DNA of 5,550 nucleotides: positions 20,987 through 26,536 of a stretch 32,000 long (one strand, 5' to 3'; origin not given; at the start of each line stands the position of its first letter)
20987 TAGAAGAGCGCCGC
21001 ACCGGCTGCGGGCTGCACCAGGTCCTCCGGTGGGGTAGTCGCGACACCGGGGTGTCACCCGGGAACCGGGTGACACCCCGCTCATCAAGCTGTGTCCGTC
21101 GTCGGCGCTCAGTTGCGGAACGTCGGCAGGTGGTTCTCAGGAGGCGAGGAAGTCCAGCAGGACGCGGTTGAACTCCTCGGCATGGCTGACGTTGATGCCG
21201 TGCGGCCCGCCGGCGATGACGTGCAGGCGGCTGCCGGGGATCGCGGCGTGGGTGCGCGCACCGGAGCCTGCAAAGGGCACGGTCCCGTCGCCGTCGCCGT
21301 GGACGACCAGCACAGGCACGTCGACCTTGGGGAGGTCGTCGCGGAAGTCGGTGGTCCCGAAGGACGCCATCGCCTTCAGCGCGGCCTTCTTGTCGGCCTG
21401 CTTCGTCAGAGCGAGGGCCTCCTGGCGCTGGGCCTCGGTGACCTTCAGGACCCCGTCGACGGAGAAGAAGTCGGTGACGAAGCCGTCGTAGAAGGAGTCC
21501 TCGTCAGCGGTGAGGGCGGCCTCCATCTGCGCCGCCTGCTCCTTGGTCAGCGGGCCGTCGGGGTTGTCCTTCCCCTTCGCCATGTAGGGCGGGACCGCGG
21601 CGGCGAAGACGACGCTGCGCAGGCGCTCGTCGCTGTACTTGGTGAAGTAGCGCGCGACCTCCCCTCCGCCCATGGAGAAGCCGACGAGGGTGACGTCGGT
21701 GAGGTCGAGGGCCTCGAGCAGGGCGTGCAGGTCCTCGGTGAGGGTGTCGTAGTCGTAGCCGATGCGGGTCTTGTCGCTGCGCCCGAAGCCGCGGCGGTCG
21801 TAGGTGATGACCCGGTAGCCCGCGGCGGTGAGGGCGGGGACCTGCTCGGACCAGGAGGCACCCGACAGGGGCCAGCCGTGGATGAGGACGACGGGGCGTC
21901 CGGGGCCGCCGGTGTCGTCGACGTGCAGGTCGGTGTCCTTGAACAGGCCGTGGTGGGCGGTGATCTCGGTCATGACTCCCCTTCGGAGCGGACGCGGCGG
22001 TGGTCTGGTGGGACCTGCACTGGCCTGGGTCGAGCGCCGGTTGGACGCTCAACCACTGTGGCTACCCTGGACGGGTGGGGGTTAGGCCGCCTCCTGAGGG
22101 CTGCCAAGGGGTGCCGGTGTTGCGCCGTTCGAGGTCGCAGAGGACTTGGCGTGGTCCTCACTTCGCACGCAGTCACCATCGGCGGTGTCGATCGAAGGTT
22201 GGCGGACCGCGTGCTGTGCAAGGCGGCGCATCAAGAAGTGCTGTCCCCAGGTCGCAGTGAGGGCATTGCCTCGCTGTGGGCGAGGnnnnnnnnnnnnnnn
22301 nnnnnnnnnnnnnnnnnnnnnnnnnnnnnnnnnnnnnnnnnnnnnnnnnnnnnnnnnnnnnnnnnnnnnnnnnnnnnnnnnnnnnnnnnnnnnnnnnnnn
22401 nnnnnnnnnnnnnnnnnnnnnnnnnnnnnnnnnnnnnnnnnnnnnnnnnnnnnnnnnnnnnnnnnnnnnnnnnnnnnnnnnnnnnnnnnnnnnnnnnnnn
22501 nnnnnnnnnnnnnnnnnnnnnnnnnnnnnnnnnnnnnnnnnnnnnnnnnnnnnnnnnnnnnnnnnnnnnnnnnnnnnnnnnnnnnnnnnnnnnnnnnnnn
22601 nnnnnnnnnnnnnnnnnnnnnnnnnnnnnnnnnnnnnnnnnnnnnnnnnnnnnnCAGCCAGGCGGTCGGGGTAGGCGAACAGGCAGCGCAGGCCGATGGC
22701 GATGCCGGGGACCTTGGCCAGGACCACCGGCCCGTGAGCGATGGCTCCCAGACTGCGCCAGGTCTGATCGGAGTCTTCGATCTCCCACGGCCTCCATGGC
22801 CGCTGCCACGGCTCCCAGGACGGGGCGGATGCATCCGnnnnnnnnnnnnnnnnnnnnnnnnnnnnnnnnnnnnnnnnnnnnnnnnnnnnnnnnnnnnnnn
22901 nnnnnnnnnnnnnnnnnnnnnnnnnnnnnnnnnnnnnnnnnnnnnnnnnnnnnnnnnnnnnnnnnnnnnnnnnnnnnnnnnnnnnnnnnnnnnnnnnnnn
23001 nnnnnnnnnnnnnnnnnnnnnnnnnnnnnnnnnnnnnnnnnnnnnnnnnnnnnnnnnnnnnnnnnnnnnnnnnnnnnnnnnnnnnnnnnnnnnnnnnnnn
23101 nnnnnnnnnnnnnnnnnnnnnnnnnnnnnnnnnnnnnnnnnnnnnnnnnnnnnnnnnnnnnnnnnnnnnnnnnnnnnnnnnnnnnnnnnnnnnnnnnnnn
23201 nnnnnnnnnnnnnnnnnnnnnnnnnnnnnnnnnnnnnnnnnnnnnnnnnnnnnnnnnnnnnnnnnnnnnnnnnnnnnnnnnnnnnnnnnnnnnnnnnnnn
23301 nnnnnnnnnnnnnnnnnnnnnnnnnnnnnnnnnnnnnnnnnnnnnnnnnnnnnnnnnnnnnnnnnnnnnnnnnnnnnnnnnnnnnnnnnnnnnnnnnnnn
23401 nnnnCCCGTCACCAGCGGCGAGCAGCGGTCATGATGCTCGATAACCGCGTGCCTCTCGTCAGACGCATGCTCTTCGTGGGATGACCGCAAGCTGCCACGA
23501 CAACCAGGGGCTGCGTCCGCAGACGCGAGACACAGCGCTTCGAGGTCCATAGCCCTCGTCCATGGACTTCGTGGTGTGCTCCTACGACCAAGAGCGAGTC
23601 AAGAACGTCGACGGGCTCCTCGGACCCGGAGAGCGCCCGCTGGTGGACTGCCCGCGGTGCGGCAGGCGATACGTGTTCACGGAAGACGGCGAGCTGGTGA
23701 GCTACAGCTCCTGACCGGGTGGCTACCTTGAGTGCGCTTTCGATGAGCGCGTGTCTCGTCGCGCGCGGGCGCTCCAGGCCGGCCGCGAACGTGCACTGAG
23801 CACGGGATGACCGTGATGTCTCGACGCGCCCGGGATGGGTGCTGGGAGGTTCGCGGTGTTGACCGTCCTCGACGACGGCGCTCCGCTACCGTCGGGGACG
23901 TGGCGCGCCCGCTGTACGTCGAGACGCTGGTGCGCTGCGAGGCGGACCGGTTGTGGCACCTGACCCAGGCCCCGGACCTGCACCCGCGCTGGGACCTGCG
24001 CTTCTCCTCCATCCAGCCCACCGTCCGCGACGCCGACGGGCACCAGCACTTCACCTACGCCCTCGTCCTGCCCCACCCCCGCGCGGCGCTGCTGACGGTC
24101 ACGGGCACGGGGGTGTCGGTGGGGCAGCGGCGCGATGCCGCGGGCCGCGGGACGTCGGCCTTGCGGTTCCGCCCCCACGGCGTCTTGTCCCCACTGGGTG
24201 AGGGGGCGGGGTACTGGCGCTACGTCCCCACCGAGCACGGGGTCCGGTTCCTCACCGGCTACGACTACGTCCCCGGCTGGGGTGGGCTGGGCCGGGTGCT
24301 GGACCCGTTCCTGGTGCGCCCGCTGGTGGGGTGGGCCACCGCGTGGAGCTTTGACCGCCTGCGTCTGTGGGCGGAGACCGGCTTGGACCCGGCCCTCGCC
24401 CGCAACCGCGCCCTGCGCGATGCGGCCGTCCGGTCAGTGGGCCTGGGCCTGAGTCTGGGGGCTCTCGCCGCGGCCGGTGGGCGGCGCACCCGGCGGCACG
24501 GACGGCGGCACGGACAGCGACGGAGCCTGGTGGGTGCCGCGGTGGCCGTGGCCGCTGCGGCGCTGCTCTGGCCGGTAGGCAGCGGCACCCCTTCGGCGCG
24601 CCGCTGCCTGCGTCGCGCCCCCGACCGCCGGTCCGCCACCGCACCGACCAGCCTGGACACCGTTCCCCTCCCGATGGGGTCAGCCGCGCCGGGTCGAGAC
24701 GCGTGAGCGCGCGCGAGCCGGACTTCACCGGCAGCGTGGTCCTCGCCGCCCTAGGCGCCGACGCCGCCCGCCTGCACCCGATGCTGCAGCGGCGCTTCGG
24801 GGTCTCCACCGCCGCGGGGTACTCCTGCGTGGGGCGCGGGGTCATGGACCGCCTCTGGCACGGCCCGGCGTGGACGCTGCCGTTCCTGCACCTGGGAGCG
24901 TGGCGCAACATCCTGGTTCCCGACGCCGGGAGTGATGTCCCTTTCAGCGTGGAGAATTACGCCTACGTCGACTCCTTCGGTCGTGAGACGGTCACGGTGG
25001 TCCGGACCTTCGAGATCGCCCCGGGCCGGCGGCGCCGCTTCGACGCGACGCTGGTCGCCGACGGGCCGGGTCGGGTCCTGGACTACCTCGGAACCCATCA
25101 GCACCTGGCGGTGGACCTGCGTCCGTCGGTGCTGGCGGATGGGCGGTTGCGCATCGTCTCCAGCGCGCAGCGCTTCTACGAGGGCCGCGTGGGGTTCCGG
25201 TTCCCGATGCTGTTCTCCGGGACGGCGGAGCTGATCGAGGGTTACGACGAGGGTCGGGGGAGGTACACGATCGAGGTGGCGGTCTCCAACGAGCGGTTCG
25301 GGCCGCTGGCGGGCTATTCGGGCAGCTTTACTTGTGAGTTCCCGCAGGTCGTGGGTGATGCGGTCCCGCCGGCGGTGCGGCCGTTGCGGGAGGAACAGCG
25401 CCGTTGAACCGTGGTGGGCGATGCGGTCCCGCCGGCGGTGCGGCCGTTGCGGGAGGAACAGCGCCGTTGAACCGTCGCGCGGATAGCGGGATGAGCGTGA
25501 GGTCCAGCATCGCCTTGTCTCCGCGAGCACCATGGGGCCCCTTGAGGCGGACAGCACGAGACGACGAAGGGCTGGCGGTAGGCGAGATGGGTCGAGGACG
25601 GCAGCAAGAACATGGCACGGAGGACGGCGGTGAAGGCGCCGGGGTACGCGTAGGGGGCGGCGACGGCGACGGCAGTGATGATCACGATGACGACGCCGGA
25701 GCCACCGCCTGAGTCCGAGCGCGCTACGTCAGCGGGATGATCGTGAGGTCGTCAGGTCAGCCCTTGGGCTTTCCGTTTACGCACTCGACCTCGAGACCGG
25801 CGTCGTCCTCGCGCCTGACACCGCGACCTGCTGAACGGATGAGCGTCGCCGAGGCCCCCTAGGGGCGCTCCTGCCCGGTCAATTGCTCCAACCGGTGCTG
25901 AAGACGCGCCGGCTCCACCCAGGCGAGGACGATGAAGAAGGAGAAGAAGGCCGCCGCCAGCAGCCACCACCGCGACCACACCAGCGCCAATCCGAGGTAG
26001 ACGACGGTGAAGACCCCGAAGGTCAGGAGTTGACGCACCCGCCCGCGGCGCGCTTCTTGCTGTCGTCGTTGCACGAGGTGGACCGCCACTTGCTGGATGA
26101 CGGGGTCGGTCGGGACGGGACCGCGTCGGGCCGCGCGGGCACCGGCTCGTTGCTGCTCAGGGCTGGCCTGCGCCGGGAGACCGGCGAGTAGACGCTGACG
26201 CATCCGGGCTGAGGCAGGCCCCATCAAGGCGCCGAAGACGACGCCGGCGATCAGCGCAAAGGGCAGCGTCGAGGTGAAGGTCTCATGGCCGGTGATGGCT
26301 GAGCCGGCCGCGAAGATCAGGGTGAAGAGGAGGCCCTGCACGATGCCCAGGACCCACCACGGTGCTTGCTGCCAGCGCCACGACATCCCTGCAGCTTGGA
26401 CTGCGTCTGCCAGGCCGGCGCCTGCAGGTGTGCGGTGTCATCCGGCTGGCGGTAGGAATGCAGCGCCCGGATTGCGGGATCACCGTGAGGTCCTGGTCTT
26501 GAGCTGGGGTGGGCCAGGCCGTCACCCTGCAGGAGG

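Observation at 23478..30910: Interspersed, partly palindromic element (core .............(S)GTC) fills almost every intergenic gap of a 7.5-kb islet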

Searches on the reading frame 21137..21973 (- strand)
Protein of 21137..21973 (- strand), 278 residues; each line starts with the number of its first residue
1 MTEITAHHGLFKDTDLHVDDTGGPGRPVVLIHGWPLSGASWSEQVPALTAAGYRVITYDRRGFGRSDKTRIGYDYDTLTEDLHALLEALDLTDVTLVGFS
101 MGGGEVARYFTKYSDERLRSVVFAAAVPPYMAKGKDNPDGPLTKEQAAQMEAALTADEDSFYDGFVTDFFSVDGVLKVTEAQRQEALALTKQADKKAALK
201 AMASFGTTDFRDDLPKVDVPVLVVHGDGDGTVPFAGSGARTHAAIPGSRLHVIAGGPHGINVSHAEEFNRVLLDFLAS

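Call 29: search_protein_families(library=pfam, proteins=[window:21137-21973:-], max_evalue=0.01)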
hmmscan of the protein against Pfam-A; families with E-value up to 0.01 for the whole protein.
window:21137-21973:- (278 aa): 7 families
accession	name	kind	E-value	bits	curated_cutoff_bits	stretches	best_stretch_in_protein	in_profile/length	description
PF00561.26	Abhydrolase_1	-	2.5e-35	122.8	25.8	1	27-264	2-244/245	alpha/beta hydrolase fold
PF12697.13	Abhydrolase_6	-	1.3e-25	91.8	26.3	1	28-270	1-216/217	Alpha/beta hydrolase family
PF12146.15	Hydrolase_4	-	5.3e-20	72.2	27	1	28-260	7-234/239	Serine aminopeptidase, S33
PF06028.17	DUF915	-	0.00037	20.4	22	1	82-117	93-128/255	Alpha/beta hydrolase of unknown function (DUF915)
PF12695.13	Abhydrolase_5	-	0.0014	18.9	27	0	90-129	55-92/164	Alpha/beta hydrolase family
PF12740.14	PETase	-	0.0028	17.5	28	0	28-109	57-142/263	PET hydrolase-like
PF20091.5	Abhydrolase_10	-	0.0032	16.9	23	0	85-260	163-275/429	Alpha/beta hydrolase domain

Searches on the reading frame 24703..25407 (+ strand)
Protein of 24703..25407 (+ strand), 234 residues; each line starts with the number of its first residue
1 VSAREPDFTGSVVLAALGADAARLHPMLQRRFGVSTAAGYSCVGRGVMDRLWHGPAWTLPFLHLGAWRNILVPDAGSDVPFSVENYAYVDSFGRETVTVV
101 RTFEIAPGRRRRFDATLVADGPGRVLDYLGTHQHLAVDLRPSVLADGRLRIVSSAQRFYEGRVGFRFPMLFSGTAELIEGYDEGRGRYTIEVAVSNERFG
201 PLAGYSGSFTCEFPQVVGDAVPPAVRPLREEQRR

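Call 29: search_protein_families(library=pfam, proteins=[window:24703-25407:+], max_evalue=0.01)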
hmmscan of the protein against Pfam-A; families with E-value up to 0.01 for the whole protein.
window:24703-25407:+ (234 aa): 1 family
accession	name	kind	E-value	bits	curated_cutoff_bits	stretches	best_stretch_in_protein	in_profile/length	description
PF13761.12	DUF4166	-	4.5e-64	216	23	1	24-209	1-184/184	Domain of unknown function (DUF4166)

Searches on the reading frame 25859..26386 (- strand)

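Call 29: search_protein_families(library=pfam, proteins=[window:25859-26386:-], max_evalue=0.01)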
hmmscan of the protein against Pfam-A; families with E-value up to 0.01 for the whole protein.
window:25859-26386:- (175 aa): 1 family
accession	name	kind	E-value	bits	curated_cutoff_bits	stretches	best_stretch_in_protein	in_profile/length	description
PF13567.11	DUF4131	-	0.0067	16.6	31.6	0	125-171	12-64/165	Domain of unknown function (DUF4131)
